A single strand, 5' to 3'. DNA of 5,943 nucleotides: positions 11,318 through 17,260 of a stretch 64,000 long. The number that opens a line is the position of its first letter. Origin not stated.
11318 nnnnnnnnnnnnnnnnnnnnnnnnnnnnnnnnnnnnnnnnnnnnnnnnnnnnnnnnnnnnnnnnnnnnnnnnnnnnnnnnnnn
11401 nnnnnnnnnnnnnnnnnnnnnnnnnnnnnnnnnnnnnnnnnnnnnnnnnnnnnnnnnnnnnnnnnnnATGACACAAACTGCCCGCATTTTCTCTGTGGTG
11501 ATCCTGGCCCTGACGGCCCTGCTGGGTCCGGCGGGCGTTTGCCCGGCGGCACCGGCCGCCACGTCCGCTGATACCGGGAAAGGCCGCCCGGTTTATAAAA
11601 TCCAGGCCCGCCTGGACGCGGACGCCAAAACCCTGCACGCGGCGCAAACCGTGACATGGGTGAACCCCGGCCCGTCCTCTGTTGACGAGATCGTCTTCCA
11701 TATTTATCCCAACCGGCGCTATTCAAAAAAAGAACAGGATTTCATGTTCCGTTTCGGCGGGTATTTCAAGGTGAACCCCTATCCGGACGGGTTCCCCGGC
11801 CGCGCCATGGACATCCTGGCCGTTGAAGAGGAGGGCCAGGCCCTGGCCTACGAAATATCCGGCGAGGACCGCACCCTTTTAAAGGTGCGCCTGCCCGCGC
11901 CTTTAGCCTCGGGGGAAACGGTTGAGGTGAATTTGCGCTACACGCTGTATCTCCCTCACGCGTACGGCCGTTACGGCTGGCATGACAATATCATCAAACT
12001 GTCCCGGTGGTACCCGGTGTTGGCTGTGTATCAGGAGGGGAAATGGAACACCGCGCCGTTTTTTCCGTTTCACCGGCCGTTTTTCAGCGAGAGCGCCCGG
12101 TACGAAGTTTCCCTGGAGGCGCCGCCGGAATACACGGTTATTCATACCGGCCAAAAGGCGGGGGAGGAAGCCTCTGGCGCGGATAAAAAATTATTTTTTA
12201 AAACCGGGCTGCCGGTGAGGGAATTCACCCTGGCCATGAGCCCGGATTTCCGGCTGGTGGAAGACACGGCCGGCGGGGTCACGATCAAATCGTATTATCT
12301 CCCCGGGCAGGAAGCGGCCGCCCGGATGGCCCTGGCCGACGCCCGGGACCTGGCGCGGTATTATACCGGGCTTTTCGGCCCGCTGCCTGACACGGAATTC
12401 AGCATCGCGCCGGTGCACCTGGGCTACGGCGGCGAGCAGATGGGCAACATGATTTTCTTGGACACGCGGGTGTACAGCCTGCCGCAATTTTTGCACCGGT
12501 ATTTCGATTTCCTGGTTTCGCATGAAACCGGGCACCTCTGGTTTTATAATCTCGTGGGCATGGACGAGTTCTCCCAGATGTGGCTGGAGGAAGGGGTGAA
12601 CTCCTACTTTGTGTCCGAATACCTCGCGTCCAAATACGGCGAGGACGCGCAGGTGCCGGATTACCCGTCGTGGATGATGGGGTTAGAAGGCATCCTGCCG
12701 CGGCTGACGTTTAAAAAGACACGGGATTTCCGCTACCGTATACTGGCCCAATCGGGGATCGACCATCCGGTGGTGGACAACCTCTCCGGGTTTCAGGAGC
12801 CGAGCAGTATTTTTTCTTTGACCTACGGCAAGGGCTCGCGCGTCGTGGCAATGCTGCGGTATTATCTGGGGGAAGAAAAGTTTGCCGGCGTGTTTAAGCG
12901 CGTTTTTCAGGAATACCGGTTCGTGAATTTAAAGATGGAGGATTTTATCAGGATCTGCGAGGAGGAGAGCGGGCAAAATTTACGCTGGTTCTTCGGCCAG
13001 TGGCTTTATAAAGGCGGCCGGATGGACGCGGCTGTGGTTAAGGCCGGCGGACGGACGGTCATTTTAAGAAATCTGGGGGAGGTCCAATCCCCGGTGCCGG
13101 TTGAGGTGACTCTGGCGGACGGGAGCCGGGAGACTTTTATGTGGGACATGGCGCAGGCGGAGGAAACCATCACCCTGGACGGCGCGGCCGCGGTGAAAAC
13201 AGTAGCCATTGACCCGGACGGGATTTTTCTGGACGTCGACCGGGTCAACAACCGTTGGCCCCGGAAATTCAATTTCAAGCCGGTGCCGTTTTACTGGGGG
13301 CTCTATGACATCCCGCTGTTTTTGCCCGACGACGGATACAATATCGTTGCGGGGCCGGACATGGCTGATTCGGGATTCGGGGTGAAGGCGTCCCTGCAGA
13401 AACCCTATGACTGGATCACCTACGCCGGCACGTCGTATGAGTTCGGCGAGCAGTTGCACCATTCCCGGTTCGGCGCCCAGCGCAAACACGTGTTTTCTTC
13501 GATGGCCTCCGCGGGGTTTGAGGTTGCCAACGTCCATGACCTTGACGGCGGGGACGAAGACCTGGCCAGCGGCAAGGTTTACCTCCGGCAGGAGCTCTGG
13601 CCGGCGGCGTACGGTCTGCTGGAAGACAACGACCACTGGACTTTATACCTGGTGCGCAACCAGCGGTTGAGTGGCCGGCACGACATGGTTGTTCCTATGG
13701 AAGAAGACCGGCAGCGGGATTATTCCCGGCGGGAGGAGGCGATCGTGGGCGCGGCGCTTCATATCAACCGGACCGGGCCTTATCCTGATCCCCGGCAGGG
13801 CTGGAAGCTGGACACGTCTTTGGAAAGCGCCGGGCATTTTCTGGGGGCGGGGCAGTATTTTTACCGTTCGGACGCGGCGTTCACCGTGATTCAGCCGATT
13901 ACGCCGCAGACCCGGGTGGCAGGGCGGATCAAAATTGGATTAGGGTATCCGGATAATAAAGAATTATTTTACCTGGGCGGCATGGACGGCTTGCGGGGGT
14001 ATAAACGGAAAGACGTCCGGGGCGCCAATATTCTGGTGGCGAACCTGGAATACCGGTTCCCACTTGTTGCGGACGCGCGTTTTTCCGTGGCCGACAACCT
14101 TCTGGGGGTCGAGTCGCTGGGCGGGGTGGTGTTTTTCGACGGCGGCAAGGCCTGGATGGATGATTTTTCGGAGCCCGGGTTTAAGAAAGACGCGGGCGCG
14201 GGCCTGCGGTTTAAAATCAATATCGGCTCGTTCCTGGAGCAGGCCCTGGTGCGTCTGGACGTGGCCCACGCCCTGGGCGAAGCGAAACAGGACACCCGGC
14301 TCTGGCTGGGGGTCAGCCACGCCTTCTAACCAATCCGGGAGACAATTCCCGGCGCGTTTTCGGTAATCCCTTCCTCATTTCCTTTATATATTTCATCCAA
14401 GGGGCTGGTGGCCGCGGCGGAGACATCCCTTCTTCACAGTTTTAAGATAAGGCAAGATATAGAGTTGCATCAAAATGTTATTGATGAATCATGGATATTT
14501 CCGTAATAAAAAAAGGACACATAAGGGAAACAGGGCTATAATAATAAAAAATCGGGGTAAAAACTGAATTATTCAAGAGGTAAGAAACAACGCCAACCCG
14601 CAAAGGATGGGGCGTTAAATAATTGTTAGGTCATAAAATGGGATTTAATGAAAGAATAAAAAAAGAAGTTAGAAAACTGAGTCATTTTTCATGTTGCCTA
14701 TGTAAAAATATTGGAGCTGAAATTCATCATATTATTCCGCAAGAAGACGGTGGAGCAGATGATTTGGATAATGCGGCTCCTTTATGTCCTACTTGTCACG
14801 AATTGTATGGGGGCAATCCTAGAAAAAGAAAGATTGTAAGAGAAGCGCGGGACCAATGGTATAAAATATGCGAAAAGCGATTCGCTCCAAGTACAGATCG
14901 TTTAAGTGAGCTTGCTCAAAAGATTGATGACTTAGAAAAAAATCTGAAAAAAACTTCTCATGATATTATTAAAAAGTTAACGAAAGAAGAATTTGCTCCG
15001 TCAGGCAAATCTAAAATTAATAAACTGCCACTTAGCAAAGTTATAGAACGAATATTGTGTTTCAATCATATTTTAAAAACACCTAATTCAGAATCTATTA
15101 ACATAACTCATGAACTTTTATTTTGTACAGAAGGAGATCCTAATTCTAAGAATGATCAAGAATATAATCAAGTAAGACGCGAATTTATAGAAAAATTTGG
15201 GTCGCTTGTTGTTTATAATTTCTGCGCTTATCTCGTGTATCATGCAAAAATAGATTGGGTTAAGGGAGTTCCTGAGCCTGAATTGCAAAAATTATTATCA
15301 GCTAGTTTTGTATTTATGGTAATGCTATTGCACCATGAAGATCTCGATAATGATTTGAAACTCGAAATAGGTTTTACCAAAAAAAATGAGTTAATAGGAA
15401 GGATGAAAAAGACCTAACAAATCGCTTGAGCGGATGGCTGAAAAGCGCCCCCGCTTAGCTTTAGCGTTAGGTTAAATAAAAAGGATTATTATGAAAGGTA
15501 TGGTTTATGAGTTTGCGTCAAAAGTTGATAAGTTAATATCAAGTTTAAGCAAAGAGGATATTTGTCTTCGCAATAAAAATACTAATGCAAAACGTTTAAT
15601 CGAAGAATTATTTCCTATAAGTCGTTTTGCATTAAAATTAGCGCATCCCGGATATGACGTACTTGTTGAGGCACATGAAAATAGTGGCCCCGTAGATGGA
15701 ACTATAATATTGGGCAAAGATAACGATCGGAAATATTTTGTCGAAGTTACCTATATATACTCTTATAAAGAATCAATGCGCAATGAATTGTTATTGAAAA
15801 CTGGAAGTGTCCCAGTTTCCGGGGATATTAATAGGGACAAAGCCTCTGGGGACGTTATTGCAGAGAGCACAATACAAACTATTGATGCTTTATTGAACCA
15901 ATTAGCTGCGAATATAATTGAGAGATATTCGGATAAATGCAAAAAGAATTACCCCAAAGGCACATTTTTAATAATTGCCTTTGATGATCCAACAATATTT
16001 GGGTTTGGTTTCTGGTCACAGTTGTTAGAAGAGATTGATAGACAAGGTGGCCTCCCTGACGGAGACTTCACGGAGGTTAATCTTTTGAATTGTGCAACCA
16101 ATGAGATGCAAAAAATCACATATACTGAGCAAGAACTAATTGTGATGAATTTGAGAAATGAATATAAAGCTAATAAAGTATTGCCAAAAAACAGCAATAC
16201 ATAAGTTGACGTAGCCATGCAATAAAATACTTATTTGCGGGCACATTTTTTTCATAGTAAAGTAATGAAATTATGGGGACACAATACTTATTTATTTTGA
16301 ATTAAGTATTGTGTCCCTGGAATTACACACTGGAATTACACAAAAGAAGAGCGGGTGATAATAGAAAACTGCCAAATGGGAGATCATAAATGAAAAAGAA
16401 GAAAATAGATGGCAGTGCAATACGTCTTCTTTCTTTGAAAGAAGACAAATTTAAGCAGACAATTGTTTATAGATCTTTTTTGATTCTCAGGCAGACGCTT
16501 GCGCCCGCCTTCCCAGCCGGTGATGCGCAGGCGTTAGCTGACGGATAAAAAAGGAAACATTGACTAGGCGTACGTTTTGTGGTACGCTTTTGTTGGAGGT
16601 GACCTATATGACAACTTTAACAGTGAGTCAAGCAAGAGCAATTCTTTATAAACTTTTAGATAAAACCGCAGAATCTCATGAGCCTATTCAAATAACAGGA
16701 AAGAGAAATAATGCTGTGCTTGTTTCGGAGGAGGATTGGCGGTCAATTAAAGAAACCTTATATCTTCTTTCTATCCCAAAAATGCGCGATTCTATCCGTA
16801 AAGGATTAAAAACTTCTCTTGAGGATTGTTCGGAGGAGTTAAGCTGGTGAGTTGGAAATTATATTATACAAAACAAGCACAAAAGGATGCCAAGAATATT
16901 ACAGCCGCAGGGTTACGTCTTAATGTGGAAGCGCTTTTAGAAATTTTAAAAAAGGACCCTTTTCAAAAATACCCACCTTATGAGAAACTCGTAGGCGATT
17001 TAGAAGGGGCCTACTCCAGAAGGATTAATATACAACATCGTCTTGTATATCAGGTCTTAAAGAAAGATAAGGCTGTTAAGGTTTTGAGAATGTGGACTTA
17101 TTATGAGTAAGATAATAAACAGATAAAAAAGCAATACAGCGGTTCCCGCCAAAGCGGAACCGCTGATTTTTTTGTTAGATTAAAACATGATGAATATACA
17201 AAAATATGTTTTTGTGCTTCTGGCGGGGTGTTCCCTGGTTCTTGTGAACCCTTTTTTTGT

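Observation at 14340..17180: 2.8 kb AT-rich islet (about 33% GC vs about 60%) bounded by a weak hairpin and a strong terminator, possibly flanked by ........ direct repeats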

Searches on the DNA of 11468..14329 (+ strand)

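Call 73: build_rna_model(alignment_id=A6, structure=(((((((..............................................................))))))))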
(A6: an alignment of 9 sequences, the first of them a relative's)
Model R2 built from alignment A6 (9 sequences, 76 columns); structure: as given.
model positions 69; base pairs 7; branch points 0; effective number of sequences 9; information 0.588 bits per position. Calibrated on 0.2 Mb of random sequence (short: E-values are rough).
structure used (alignment columns):
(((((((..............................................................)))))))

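Call 74: search_with_rna_model(model_id=R2, sources=[window, L014, L016, L018, L022, L024], max_evalue=10, show_alignments=4)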
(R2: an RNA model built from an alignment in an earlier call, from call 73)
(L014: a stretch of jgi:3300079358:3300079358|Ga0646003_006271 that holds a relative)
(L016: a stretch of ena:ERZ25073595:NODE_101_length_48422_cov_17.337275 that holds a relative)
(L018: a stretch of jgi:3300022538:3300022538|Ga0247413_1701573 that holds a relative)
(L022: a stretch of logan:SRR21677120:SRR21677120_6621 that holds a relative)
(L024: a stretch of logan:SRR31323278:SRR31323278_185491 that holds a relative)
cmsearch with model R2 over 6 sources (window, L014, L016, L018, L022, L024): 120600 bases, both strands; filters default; matches with E-value up to 10: 1.
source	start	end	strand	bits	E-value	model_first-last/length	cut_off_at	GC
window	15412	15472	+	30.2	0.00017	1-69/69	no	0.52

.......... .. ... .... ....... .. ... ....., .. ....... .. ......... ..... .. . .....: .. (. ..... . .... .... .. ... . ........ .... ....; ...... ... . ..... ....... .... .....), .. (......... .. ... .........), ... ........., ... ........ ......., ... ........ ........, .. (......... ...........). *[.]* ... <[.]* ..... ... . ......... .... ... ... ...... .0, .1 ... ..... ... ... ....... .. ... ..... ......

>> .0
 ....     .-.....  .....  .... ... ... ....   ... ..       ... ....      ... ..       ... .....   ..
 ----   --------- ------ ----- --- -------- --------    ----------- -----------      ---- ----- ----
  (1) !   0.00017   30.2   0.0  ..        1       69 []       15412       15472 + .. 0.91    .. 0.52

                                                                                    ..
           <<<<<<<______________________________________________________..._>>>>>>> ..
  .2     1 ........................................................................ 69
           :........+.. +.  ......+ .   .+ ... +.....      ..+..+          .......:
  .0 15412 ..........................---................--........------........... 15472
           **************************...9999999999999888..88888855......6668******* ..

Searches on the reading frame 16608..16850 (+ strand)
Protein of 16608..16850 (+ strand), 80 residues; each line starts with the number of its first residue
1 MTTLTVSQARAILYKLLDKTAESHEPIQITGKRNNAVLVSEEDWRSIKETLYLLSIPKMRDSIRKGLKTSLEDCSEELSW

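Call 6: search_protein_families(library=pfam, proteins=[window:16608-16850:+], max_evalue=0.01)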
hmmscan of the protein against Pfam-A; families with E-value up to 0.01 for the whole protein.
window:16608-16850:+ (80 aa): 1 family
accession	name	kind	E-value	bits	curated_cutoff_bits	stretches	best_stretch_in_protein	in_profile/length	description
PF02604.26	PhdYeFM_antitox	-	2e-18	66.3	29.8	1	1-69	1-70/74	Antitoxin Phd_YefM, type II toxin-antitoxin system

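Call 7: search_protein_families(library=padloc, proteins=[window:16608-16850:+], max_evalue=1)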
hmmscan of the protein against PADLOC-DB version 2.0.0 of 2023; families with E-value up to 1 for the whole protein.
window:16608-16850:+ (80 aa): 0 families

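Call 8: search_protein_families(library=ncbifam, proteins=[window:16608-16850:+], max_evalue=0.1)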
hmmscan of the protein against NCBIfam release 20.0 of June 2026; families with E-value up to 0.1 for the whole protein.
window:16608-16850:+ (80 aa): 2 families
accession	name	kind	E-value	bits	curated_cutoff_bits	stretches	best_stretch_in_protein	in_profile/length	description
NF008499.0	PRK11409.1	equivalog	3.3e-09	36.7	121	1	1-59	1-60/83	YoeB-YefM toxin-antitoxin system antitoxin YefM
TIGR01552.1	phd_fam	subfamily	4.8e-07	29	20.8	1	4-54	2-52/53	type II toxin-antitoxin system prevent-host-death family antitoxin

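Call 84: search_solved_structures(query=window:16608-16850:+, max_evalue=0.001, show_alignments=1)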
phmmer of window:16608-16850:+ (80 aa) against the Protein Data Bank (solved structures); distinct sequences matched with E-value up to 0.001: 10.
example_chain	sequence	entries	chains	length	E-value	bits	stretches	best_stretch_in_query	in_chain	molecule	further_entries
7v5y_B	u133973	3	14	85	6.8e-11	45.2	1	5-68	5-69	Antitoxin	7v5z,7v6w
3cto_A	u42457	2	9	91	2.7e-08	37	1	4-60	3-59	Uncharacterized protein Rv3357/MT3465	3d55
3oei_A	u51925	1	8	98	3.3e-08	36.7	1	4-60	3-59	RelJ (Antitoxin Rv3357)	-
2a6q_A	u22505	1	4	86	1.5e-06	31.4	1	1-59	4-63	Antitoxin yefM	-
3g5o_A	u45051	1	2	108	1.2e-05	28.6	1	3-65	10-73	Uncharacterized protein Rv2865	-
9g12_C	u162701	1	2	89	0.00017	25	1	7-68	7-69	Antitoxin RelB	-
6l8e_A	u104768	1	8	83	0.00063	23.2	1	6-65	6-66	YefM Antitoxin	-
6l8f_B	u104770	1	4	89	0.00077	22.9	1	6-65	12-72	Antitoxin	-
7bwf_D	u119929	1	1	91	0.00082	22.8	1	6-65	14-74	Antitoxin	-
7bwf_B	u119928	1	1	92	0.00084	22.8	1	6-65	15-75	Antitoxin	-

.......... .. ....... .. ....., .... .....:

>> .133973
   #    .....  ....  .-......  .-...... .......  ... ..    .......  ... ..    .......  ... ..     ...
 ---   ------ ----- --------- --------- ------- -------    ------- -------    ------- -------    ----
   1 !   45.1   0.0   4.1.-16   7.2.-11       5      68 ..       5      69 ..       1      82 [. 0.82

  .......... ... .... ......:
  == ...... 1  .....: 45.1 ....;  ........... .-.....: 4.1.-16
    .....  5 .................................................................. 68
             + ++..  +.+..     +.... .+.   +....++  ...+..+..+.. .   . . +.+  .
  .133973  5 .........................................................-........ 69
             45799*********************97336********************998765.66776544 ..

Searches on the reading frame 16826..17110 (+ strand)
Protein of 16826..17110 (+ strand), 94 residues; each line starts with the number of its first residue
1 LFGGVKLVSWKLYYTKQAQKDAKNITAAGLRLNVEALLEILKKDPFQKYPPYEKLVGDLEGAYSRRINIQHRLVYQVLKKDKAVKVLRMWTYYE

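Call 6: search_protein_families(library=pfam, proteins=[window:16826-17110:+], max_evalue=0.01)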
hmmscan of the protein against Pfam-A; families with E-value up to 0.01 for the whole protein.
window:16826-17110:+ (94 aa): 2 families
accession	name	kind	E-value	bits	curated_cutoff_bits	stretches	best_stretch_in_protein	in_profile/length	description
PF06769.20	YoeB_toxin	-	2.9e-10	40.5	27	1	32-92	21-79/80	YoeB-like toxin of bacterial type II toxin-antitoxin system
PF05016.21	ParE_toxin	-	1.3e-05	26.2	23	1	13-89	2-82/89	ParE toxin of type II toxin-antitoxin system, parDE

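Call 7: search_protein_families(library=padloc, proteins=[window:16826-17110:+], max_evalue=1)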
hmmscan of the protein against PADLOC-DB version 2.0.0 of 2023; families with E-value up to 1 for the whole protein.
window:16826-17110:+ (94 aa): 0 families

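Call 8: search_protein_families(library=ncbifam, proteins=[window:16826-17110:+], max_evalue=0.1)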
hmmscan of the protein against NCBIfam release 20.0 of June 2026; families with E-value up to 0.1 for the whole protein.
window:16826-17110:+ (94 aa): 3 families
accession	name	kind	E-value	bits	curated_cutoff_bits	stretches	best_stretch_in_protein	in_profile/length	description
TIGR02116.1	toxin_Txe_YoeB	equivalog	3.5e-27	94.4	51.8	1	14-93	1-80/80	Txe/YoeB family addiction module toxin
TIGR02385.1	RelE_StbE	subfamily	1.9e-05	25.1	27.9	1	11-89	1-81/88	type II toxin-antitoxin system mRNA interferase toxin, RelE/StbE family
TIGR00053.1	TIGR00053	subfamily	0.047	14.3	87.25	1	11-89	3-84/92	YafQ family addiction module toxin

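Call 83: search_solved_structures(query=window:16847-17110:+, max_evalue=0.001, show_alignments=2)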
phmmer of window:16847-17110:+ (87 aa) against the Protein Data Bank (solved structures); distinct sequences matched with E-value up to 0.001: 8.
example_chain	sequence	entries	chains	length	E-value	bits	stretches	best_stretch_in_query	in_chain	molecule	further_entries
7v5y_E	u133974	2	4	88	2.5e-11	47.1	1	9-87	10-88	Putative mRNA interferase YoeB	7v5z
7v6w_F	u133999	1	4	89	2.6e-11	47.1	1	9-87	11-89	Putative mRNA interferase YoeB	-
3oei_C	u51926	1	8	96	2.4e-05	28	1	27-77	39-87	RelK (Toxin Rv3358)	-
6n90_A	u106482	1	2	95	6.3e-05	26.7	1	25-73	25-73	Uncharacterized protein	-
7bwf_A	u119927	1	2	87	0.00014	25.6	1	30-79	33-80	Addiction module antitoxin RelB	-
6l8e_E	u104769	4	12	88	0.00016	25.4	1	30-79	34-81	YoeB toxin | YoeB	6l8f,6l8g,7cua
8yxv_F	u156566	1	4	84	0.00021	25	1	27-70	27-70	Putative mRNA interferase YoeB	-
2a6q_E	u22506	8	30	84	0.00099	22.9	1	26-74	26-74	Toxin yoeB | TOXIN OF THE YOEB-YEFM TOXIN-ANTITOXIN SYSTEM | Addiction module toxin, Txe/YoeB family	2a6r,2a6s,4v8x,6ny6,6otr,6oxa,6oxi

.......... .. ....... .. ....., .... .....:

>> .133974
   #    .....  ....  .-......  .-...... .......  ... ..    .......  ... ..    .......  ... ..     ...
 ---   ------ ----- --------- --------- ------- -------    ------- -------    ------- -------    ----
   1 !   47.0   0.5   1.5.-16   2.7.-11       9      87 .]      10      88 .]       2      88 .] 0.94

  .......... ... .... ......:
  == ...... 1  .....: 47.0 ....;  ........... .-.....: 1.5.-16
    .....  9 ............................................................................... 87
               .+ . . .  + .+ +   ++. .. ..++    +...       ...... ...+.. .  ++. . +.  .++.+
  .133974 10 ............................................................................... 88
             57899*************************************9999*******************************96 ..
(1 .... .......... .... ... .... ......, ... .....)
